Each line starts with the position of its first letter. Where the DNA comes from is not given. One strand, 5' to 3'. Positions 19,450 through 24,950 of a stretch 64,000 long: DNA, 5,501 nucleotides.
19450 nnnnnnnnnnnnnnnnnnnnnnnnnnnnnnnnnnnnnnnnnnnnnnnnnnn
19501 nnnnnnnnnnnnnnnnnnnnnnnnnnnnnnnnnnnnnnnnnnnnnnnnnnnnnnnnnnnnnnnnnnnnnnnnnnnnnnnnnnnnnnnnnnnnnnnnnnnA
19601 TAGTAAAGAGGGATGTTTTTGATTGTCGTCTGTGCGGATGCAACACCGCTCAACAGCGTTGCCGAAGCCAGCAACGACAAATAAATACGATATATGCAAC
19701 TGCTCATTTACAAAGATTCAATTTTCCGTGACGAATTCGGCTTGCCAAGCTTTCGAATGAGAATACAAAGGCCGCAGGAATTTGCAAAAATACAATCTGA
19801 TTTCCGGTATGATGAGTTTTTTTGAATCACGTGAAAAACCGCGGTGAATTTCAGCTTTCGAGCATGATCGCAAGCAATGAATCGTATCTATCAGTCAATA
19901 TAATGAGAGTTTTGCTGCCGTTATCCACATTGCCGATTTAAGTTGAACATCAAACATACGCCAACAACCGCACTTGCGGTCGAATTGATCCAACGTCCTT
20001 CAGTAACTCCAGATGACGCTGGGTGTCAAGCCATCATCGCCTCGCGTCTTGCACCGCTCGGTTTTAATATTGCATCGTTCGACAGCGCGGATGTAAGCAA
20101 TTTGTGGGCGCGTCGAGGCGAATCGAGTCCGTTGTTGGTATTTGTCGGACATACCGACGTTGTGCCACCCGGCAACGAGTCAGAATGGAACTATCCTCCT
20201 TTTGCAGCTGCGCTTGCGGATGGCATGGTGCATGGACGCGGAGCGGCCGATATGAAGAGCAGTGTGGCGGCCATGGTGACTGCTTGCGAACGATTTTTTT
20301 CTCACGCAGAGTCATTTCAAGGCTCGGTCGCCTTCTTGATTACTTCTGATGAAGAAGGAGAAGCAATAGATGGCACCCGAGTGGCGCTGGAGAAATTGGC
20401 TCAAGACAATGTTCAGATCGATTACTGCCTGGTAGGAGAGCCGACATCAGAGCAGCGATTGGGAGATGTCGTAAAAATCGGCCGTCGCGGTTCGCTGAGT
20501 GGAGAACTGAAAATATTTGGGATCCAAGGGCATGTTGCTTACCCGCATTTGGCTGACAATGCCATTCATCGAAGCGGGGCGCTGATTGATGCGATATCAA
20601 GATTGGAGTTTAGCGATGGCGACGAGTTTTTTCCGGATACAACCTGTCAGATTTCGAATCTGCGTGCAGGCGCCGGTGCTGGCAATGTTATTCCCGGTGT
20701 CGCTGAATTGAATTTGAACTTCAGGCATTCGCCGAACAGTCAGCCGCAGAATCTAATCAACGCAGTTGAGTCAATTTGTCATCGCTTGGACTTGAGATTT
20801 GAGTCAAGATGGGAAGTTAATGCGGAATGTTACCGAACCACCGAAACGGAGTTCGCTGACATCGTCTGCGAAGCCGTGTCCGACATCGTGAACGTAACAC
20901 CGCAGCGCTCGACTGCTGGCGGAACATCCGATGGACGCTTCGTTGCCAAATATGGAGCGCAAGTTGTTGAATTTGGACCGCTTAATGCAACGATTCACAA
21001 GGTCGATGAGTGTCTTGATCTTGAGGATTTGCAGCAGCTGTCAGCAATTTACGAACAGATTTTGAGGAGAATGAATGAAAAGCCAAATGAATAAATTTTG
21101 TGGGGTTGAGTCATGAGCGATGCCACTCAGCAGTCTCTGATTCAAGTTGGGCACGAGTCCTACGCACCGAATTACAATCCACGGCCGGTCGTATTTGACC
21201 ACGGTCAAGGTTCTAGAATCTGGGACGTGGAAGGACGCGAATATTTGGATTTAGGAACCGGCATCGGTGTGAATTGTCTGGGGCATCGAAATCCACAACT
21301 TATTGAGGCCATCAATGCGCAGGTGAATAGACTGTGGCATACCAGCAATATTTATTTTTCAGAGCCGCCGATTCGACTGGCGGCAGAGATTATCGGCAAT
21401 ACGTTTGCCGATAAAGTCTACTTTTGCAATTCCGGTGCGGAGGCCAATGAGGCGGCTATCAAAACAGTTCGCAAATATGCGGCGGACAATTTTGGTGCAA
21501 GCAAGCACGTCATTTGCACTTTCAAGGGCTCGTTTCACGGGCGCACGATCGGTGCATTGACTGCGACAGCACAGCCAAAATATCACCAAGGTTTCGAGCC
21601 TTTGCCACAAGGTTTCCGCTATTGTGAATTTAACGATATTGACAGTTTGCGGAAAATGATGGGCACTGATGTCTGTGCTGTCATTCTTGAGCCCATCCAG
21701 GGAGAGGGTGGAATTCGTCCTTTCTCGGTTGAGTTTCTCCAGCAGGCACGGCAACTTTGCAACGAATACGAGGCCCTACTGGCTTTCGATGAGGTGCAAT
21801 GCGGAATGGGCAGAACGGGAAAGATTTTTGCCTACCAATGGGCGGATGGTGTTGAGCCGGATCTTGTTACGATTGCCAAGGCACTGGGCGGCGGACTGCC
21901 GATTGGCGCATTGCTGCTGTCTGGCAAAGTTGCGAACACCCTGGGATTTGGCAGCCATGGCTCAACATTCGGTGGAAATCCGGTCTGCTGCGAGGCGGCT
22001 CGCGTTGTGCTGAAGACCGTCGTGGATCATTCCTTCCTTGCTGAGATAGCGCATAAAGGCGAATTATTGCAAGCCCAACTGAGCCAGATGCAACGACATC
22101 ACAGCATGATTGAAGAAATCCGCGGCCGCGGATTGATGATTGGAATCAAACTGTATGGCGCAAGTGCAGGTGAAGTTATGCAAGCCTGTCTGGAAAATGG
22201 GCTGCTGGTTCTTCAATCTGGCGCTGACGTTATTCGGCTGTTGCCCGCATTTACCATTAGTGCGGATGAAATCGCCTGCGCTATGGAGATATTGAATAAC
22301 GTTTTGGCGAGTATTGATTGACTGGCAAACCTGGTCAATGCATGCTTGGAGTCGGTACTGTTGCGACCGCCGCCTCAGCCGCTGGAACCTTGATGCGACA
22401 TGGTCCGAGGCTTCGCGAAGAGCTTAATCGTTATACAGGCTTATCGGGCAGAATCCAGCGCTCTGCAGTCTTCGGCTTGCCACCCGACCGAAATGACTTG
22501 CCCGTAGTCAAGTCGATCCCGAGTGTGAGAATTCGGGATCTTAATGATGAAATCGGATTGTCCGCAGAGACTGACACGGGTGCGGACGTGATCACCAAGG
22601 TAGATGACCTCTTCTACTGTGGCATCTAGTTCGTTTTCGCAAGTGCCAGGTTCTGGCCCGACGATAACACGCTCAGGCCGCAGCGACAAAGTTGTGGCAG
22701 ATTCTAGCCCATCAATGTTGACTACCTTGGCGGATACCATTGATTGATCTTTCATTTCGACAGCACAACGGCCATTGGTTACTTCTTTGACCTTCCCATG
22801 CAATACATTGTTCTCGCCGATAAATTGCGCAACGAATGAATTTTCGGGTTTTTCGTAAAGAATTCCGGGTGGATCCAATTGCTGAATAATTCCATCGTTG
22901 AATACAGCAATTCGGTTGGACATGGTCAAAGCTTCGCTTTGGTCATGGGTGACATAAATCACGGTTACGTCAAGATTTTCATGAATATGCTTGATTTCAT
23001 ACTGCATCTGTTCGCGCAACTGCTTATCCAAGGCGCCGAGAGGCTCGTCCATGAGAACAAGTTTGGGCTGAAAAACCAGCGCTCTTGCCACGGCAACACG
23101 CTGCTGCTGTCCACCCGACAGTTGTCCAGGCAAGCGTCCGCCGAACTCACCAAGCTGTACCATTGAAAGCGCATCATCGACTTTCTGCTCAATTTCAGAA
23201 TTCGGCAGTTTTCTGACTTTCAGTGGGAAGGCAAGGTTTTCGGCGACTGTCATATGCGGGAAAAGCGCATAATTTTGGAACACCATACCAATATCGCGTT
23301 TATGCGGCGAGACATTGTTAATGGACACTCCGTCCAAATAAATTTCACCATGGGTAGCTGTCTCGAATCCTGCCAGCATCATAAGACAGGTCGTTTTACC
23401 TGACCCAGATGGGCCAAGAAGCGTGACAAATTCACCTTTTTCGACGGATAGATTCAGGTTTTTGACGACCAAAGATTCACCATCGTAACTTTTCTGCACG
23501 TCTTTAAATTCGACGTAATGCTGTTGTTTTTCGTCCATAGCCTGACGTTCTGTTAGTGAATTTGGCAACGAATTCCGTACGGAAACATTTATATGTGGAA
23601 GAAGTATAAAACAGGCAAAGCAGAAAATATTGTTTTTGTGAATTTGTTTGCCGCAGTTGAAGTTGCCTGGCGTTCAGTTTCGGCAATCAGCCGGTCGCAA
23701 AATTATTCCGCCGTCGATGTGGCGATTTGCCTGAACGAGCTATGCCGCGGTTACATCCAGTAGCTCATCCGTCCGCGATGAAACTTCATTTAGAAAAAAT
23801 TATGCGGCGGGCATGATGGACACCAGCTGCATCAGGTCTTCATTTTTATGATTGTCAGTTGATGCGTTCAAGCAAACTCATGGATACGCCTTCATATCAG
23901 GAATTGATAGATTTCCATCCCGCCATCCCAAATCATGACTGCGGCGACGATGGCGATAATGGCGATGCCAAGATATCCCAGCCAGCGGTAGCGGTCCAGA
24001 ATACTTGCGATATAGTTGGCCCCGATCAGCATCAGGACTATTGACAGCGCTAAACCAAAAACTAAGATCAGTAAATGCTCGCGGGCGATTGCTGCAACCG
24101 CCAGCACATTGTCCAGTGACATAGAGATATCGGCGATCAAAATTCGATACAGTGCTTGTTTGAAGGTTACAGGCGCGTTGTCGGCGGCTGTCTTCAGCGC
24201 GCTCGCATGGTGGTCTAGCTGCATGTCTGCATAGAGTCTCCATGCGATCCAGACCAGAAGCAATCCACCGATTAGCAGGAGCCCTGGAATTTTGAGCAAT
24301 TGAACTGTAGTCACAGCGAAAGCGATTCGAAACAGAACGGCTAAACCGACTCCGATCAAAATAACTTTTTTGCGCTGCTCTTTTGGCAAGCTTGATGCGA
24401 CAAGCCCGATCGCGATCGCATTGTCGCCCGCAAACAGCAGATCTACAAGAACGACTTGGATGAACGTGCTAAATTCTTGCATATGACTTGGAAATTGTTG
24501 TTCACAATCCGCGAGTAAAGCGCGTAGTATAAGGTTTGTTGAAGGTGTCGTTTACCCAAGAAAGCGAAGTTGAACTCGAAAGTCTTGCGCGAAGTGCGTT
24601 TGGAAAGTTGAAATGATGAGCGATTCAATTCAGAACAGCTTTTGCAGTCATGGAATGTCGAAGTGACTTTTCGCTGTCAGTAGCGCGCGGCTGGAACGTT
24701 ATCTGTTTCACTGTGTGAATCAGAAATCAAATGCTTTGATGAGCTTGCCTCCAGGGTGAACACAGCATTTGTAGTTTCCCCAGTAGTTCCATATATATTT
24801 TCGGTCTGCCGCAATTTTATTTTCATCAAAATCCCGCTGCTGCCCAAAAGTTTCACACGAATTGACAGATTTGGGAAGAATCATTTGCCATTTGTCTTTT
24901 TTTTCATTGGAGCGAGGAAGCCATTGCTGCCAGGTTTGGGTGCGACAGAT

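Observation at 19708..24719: Housekeeping-type block (dapE, argD, orphan ABC ATPase, TerC/YjbE) inserted between two adjacent Mpf genes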

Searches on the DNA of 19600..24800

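Call 37: search_rna_families(source=window, start=19600, end=24800, threshold=evalue, max_evalue=1, show_alignments=2)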
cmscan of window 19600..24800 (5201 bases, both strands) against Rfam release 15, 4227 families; matches with E-value up to 1: 0.
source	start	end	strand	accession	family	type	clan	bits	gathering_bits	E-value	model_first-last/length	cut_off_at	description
